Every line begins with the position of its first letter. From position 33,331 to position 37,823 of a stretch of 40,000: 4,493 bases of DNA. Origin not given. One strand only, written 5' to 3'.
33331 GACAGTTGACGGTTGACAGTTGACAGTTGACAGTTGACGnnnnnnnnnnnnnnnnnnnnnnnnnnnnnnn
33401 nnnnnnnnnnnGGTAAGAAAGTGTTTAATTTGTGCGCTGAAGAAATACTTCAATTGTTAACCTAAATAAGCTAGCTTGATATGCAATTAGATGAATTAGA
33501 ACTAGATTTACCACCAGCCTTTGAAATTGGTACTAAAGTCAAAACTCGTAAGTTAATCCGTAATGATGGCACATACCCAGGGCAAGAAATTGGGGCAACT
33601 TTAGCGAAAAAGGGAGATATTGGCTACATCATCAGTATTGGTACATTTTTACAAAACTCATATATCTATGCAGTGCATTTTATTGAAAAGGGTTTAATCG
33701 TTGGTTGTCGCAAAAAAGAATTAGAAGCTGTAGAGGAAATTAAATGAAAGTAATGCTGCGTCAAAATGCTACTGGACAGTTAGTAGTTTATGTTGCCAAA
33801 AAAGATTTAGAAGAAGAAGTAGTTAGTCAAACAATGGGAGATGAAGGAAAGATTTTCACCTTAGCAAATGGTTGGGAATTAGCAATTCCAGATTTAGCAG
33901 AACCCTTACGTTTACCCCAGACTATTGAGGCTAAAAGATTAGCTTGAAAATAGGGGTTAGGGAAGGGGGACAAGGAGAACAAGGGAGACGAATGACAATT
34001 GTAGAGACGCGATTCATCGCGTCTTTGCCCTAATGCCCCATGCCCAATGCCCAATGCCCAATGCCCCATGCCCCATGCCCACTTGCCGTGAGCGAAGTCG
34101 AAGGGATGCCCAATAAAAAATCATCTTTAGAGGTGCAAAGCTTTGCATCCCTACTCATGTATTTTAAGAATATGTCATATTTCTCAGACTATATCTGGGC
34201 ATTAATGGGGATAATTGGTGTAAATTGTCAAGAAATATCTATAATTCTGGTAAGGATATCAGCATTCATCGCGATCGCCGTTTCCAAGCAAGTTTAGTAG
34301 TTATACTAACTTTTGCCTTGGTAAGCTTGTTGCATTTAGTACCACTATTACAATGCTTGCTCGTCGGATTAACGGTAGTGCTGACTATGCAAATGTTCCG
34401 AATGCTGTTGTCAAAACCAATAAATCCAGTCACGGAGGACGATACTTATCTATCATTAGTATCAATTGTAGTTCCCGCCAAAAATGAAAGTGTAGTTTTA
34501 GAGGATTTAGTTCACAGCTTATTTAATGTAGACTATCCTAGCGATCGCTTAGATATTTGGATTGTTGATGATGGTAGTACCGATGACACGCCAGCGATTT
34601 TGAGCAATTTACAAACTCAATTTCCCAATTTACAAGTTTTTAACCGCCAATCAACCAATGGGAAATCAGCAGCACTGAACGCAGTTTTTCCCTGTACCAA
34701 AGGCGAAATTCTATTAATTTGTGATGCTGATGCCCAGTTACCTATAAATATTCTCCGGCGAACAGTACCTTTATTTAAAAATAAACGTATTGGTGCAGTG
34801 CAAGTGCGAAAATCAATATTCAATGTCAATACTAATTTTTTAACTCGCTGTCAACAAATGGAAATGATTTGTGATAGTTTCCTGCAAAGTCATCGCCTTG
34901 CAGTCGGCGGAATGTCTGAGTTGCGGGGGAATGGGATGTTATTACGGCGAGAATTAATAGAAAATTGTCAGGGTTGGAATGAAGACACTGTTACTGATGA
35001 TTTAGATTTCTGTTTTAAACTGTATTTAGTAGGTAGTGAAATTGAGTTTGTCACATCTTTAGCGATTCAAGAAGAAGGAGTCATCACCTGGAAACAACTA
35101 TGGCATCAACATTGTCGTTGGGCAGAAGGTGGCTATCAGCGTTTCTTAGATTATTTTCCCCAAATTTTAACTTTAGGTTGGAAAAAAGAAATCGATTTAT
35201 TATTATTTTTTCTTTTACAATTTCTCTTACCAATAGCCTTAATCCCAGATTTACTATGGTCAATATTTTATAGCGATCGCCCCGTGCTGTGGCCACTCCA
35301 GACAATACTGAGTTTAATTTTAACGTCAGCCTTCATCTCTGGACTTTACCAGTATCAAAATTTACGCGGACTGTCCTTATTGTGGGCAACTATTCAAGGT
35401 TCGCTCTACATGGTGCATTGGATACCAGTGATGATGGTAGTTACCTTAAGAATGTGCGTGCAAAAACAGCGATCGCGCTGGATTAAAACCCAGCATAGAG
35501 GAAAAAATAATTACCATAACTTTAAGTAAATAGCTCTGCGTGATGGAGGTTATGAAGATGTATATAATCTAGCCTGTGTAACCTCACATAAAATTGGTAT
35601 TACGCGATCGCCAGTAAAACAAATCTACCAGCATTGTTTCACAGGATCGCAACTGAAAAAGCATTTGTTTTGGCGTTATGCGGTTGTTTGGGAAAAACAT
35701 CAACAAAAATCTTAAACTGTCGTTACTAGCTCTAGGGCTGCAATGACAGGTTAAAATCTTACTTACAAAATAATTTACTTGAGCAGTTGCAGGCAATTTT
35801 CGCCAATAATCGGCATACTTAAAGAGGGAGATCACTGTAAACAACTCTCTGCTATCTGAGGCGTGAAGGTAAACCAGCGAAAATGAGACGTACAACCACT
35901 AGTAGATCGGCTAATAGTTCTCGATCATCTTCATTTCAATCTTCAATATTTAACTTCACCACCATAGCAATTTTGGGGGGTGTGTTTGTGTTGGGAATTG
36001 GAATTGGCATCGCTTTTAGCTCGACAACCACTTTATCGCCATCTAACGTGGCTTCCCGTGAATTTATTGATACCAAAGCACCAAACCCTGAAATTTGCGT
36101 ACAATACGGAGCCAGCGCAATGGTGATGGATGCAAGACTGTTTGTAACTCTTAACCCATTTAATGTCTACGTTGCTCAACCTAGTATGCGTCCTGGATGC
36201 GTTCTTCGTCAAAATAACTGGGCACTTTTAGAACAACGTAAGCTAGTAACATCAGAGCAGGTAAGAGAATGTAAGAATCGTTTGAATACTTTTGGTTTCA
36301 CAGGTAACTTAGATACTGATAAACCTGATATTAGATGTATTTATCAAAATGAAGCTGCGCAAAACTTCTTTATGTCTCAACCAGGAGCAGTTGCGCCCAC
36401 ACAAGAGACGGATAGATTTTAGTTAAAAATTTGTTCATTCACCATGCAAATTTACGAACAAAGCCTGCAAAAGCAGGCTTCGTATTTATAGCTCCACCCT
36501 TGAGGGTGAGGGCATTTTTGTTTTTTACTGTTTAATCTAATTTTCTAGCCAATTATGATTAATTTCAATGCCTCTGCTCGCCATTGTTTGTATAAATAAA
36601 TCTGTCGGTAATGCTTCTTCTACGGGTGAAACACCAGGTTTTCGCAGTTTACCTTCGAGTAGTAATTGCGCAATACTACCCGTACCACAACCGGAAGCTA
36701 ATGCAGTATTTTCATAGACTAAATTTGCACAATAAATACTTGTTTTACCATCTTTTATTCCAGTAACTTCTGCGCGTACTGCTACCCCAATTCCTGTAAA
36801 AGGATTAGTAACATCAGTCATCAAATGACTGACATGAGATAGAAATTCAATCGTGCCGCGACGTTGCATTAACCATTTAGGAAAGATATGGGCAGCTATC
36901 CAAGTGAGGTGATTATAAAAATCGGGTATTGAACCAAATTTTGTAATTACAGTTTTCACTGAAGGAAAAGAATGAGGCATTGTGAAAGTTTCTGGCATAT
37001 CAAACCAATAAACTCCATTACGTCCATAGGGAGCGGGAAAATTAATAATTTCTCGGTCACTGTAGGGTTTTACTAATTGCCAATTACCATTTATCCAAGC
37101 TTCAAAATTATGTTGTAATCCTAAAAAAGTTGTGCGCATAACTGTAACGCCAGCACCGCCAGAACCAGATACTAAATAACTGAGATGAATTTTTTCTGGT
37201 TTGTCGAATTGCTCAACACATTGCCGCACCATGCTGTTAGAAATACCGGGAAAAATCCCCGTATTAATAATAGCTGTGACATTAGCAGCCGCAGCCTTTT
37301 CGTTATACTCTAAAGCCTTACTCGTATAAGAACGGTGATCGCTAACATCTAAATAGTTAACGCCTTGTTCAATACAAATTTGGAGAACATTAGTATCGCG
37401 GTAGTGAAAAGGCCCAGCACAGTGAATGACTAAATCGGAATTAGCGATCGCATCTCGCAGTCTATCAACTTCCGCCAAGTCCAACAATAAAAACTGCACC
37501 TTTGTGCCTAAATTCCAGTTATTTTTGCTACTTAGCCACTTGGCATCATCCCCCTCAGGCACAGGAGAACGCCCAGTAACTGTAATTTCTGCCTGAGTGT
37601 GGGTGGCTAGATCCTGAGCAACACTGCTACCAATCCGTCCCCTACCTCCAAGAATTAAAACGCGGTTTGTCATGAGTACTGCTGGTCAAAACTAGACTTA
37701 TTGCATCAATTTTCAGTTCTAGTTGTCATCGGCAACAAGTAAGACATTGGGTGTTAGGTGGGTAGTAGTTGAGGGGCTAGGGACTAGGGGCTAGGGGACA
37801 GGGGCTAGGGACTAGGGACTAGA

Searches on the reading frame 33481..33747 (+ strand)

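Call 26: search_protein_families(library=ncbifam, proteins=[window:33481-33747:+], max_evalue=0.00001)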
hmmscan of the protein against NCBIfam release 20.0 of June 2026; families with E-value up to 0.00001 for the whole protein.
window:33481-33747:+ (88 aa): 0 families

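Call 82: search_protein_families(library=pfam, proteins=[window:33481-33747:+], max_evalue=0.001)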
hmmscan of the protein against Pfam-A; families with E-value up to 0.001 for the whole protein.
window:33481-33747:+ (88 aa): 1 family
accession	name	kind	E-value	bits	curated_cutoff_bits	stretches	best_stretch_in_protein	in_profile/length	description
PF04319.19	NifZ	-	1.5e-34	117.9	27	1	11-82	1-72/73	NifZ domain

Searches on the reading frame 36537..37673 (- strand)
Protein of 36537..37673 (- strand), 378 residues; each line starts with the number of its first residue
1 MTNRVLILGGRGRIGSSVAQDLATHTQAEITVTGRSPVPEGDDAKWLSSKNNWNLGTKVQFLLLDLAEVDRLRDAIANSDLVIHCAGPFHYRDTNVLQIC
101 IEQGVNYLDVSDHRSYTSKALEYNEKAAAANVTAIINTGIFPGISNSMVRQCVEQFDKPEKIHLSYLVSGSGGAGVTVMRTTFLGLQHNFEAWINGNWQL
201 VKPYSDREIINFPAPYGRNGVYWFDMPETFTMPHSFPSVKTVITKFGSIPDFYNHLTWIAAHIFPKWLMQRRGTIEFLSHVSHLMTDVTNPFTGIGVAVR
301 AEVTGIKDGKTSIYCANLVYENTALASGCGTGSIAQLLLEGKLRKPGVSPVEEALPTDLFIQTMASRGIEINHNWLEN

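Call 26: search_protein_families(library=ncbifam, proteins=[window:36537-37673:-], max_evalue=0.00001)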
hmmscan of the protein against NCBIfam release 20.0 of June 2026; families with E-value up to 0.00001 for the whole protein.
window:36537-37673:- (378 aa): 0 families

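Call 82: search_protein_families(library=pfam, proteins=[window:36537-37673:-], max_evalue=0.001)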
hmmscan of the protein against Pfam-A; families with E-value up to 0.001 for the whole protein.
window:36537-37673:- (378 aa): 4 families
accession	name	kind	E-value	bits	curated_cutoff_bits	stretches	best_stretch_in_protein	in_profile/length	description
PF03435.24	Sacchrp_dh_NADP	-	5.8e-20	72.4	25.1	1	5-135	1-129/129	Saccharopine dehydrogenase NADP binding domain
PF08659.16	KR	-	2.8e-07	31.1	22.6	1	5-80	3-76/180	KR domain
PF01370.27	Epimerase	-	7.7e-07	29.2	20.9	1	5-95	1-81/240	NAD dependent epimerase/dehydratase family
PF01073.25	3Beta_HSD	-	0.00076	19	22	0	6-93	1-81/280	3-beta hydroxysteroid dehydrogenase/isomerase family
